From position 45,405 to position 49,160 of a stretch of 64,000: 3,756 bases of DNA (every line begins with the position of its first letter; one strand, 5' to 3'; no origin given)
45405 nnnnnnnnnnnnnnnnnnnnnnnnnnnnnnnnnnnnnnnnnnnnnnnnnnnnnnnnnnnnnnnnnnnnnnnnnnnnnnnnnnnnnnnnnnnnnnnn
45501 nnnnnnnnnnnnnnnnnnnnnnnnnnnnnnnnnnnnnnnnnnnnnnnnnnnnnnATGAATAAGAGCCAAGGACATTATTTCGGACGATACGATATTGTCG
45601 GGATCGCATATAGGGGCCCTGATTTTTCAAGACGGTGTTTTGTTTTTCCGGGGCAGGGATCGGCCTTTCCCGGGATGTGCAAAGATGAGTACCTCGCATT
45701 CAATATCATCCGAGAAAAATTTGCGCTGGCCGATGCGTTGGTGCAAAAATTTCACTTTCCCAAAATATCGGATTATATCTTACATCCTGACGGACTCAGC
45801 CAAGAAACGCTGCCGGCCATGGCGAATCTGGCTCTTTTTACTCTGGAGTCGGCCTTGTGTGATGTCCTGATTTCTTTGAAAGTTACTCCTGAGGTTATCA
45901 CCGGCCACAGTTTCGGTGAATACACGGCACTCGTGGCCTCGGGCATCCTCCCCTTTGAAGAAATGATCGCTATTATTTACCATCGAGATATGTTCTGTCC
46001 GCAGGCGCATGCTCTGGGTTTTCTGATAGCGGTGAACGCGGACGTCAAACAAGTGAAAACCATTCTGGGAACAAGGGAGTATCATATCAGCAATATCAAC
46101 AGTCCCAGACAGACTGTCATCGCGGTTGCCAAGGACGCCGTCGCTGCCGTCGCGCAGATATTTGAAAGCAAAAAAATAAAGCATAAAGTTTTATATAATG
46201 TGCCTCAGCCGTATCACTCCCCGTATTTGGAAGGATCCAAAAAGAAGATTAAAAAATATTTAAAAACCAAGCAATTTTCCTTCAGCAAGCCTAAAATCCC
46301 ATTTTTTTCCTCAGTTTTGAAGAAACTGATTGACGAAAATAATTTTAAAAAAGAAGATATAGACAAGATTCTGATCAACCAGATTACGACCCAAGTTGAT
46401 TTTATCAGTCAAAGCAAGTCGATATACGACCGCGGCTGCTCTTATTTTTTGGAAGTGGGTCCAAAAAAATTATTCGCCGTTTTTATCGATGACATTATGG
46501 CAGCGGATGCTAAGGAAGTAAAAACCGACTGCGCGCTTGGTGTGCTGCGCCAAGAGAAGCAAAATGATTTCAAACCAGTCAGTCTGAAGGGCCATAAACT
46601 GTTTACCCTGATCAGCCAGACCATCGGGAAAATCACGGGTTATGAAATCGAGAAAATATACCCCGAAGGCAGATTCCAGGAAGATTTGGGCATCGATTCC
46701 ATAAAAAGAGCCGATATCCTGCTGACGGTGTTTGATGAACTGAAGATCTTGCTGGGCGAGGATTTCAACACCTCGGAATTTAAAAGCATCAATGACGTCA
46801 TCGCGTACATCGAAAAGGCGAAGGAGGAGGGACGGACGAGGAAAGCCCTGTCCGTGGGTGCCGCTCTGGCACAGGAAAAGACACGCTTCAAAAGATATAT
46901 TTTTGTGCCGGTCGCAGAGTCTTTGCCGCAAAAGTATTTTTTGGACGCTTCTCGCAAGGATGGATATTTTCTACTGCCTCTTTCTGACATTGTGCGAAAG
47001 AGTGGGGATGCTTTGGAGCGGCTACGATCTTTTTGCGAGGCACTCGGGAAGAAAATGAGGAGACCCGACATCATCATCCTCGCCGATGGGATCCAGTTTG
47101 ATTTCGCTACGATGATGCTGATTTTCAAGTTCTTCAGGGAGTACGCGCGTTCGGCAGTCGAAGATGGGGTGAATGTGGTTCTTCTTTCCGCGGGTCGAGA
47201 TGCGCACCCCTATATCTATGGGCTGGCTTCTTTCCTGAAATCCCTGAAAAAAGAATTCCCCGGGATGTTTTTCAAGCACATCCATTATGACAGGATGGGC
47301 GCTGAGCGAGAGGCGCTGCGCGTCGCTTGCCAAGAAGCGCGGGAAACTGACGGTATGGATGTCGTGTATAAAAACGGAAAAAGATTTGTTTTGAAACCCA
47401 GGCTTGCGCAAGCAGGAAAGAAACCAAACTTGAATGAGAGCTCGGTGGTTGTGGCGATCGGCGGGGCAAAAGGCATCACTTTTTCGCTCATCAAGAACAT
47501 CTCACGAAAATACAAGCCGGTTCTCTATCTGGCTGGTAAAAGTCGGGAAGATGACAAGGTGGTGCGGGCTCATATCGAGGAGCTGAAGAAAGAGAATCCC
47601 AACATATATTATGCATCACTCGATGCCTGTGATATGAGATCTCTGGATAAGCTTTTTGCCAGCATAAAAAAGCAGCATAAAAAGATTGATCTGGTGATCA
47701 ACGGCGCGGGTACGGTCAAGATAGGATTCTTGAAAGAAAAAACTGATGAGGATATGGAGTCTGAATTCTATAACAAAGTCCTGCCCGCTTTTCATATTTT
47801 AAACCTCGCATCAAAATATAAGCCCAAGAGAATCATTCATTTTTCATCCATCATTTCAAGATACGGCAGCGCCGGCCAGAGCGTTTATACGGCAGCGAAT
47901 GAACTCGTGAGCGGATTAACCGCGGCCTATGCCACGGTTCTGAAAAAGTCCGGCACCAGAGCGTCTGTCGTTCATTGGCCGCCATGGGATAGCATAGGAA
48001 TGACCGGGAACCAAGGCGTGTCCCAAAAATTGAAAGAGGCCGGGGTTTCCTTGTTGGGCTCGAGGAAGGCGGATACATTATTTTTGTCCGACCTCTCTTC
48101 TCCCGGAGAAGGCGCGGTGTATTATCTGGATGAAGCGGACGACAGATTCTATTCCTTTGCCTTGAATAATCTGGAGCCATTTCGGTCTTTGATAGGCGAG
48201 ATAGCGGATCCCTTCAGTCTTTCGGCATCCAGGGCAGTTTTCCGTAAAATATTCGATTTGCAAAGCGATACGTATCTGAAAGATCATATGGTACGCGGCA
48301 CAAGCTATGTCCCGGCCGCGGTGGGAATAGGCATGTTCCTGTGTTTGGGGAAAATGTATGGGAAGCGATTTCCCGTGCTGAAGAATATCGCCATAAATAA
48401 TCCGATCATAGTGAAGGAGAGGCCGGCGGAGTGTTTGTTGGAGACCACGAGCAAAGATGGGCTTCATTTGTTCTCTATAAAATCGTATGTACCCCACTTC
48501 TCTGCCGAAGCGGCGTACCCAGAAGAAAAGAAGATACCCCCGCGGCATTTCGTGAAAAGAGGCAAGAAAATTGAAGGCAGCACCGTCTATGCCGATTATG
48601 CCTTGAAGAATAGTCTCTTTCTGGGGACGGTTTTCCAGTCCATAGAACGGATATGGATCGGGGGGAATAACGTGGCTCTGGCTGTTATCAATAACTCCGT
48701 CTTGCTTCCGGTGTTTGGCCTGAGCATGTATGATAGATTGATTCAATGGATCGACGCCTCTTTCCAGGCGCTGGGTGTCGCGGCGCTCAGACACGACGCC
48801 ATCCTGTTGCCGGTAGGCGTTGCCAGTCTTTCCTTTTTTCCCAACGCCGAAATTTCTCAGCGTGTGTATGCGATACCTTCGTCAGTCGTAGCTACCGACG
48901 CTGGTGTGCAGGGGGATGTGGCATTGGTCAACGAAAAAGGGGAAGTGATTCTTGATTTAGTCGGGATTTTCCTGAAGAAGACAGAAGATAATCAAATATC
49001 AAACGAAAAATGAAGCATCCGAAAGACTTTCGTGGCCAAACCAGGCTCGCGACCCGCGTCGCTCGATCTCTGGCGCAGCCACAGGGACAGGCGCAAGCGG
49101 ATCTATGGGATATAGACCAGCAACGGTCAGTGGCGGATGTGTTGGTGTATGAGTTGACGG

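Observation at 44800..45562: KS gene carries a second, catalytically dead KS-like (chain-length-factor-type) half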

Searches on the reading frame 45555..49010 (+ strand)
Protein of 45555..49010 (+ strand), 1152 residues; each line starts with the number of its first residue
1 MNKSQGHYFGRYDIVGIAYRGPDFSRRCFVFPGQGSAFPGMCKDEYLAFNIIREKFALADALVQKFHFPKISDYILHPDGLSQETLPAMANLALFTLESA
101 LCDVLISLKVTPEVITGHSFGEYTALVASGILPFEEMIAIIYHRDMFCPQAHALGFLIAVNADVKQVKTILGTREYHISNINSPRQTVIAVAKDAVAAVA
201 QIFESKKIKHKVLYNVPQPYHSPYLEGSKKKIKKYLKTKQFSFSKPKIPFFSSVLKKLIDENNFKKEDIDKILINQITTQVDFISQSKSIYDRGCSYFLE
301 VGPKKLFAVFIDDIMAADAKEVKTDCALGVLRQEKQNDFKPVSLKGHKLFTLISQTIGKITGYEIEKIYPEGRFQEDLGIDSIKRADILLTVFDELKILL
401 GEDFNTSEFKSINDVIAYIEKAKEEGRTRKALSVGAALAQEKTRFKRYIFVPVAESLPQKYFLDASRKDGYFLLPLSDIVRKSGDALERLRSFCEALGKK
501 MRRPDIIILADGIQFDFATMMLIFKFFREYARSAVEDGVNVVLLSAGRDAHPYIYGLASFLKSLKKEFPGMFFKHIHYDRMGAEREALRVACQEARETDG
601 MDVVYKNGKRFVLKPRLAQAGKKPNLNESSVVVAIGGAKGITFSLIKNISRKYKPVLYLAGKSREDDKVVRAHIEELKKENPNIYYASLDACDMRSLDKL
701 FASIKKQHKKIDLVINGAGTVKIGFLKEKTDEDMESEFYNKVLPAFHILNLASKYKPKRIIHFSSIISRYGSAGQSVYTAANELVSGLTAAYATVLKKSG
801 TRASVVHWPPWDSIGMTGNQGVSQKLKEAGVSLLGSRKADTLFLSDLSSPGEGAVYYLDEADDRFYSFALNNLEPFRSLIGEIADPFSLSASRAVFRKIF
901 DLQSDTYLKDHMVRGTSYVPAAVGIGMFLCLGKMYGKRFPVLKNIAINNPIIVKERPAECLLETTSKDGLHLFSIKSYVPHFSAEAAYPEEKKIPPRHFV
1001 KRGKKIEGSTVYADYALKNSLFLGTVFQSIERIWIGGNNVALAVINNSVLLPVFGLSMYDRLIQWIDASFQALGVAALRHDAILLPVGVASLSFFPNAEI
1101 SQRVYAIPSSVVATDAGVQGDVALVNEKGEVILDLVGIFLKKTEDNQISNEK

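Call 3: search_protein_families(library=pfam, proteins=[window:45555-49010:+], max_evalue=0.01)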
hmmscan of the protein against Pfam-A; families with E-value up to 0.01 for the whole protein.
window:45555-49010:+ (1152 aa): 6 families
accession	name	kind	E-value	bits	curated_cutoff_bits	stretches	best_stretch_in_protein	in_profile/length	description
PF08659.16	KR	-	1.7e-24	87.2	22.6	1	632-812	3-179/180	KR domain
PF00698.26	Acyl_transf_1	-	1.3e-23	84.4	32.7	1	29-337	2-300/319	Acyl transferase domain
PF00106.31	adh_short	-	2.8e-18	66.5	26.6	1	631-807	2-178/195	short chain dehydrogenase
PF13561.12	adh_short_C2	-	2.5e-10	40.8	27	1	669-820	32-185/236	Enoyl-(Acyl carrier protein) reductase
PF14765.12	PS-DH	-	4.6e-10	39.7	23.7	1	1018-1146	28-162/166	Polyketide synthase dehydratase N-terminal domain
PF21089.3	PKS_DH_N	-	2.7e-09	37.3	27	1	891-976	13-101/103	Polyketide synthase dehydratase domain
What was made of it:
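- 45555..49013 (+): Gene for the 1152-aa AT-ACP-KR-DH protein. Its start overlaps the KS gene stop by 8 nt (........). Pfam hits to Acyl_transf_1, KR, PKS_DH_N and PS-DH (call 3).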

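Call 6: search_protein_families(library=ncbifam, proteins=[window:45555-49010:+], max_evalue=0.01)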
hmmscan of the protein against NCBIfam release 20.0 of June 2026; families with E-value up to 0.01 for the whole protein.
window:45555-49010:+ (1152 aa): 130 families (the best 25 are shown)
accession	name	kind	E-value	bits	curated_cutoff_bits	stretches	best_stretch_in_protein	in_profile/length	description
NF045894.1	PKS_plus_SDR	equivalog_domain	1.5e-63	215.1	1740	2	26-336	531-830/1515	type I polyketide synthase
TIGR02813.1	omega_3_PfaA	subfamily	2.1e-49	167.4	1010.1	4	29-323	583-888/2582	polyketide-type polyunsaturated fatty acid synthase PfaA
TIGR00128.1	fabD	equivalog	1.7e-41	142.6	260.9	1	28-307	4-279/290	ACP S-malonyltransferase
NF037940.1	PKS_MbtD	equivalog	7.5e-32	110.3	1150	2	24-315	89-374/978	mycobactin polyketide synthase MbtD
NF037941.1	PKS_NbtC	equivalog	3.7e-31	108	1150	2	26-258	96-331/1027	nocobactin polyketide synthase NbtC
NF041183.1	Pks2_ls1_myc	equivalog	7.3e-28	96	2400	2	27-335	533-831/2086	sulfolipid-1 biosynthesis phthioceranic/hydroxyphthioceranic acid synthase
TIGR03131.1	malonate_mdcH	equivalog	3.1e-26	92.5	297.9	1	29-312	3-273/297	malonate decarboxylase subunit epsilon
TIGR01830.1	3oxo_ACP_reduc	equivalog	1.6e-13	50.9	297.75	1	635-806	4-176/239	3-oxoacyl-[acyl-carrier-protein] reductase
NF040607.1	mycolic_Pks13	equivalog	1.6e-12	45.8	2100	1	21-337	659-973/1680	polyketide synthase Pks13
NF005878.0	PRK07825.1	subfamily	2.6e-12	46.7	287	1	630-807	10-183/278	short chain dehydrogenase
NF004197.0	PRK05653.1-1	equivalog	1e-11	45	332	1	630-805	8-183/249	3-oxoacyl-ACP reductase FabG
NF005372.1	PRK06914.1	subfamily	5.1e-11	42.3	320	1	663-806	35-180/279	SDR family oxidoreductase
NF009546.0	PRK12935.1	equivalog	5.3e-11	42.5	418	1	630-800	7-178/247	acetoacetyl-CoA reductase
NF004778.0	PRK06124.1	equivalog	1.5e-10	40.9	303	1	630-800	12-182/256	SDR family oxidoreductase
NF006123.0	PRK08267.1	equivalog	2.3e-10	40.1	261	1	636-839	9-213/261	SDR family oxidoreductase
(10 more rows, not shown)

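Call 30: search_solved_structures(query=window:45555-49010:+, max_evalue=0.00001)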
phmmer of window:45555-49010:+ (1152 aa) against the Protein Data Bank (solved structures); distinct sequences matched with E-value up to 0.00001: 123 (the best 60 are shown).
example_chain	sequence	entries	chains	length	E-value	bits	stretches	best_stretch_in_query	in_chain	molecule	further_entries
3im8_A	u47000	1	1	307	8.5e-23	83.5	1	26-315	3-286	Malonyl acyl carrier protein transacylase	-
3im9_A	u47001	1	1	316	2.5e-21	78.6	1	23-314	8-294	Malonyl CoA-acyl carrier protein transacylase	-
4mz0_A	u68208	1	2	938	4.9e-21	77.6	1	27-307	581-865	CurL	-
8cg4_A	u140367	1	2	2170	1.4e-20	76.1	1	26-308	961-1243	Norsolorinic acid synthase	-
3rgi_A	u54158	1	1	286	1.8e-20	75.8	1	27-303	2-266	DisD protein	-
6apk_A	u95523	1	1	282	1.8e-20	75.7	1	27-303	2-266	DisD protein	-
3sbm_A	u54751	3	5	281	1.9e-20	75.7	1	27-303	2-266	DisD protein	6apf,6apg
3tqe_A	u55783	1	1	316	6.2e-20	74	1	28-311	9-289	Malonyl-CoA-[acyl-carrier-protein] transacylase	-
5zk4_A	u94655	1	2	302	6.7e-20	73.9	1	27-303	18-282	DisD protein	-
7m7e_B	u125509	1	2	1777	1.4e-19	72.8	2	26-315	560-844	6-deoxyerythronolide-B synthase EryA2, modules 3 and 4,EryAI,6-deoxyerythronolide-B syntha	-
6mhp_A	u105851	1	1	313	5.7e-19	70.8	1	13-311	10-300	Malonyl CoA-acyl carrier protein transacylase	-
5dz6_A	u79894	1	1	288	3.2e-18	68.3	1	29-313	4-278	Polyketide biosynthesis malonyl CoA-acyl carrier protein transacylase PksC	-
2cuy_A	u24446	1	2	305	4.3e-18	67.9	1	30-322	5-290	Malonyl CoA-[acyl carrier protein] transacylase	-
3ezo_A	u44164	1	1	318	8.5e-18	66.9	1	26-309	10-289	Malonyl CoA-acyl carrier protein transacylase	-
4rr5_A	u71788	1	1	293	2e-17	65.7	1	27-307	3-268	Malonyl CoA-acyl carrier protein transacylase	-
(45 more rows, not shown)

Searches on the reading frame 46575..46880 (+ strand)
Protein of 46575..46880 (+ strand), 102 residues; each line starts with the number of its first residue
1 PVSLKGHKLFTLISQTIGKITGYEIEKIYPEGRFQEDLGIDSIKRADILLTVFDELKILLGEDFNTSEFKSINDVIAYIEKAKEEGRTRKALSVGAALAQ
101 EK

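Call 67: search_protein_families(library=pfam, proteins=[window:46575-46880:+], max_evalue=1)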
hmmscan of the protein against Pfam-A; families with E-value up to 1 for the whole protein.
window:46575-46880:+ (102 aa): 2 families
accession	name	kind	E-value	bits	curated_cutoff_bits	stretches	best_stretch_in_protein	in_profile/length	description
PF00550.31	PP-binding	-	0.00027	21.6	20.8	1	13-79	3-67/67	Phosphopantetheine attachment site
PF21616.3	Topo-V_HhH_2_2nd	-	0.27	11.7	27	0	24-37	37-50/58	Topoisomerase V, second (HhH)2 tandem domain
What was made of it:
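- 45555..49013 (+): PP-binding in residues 341-442 scores 21.6 bits against a cut-off of 20.8 (call 67).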
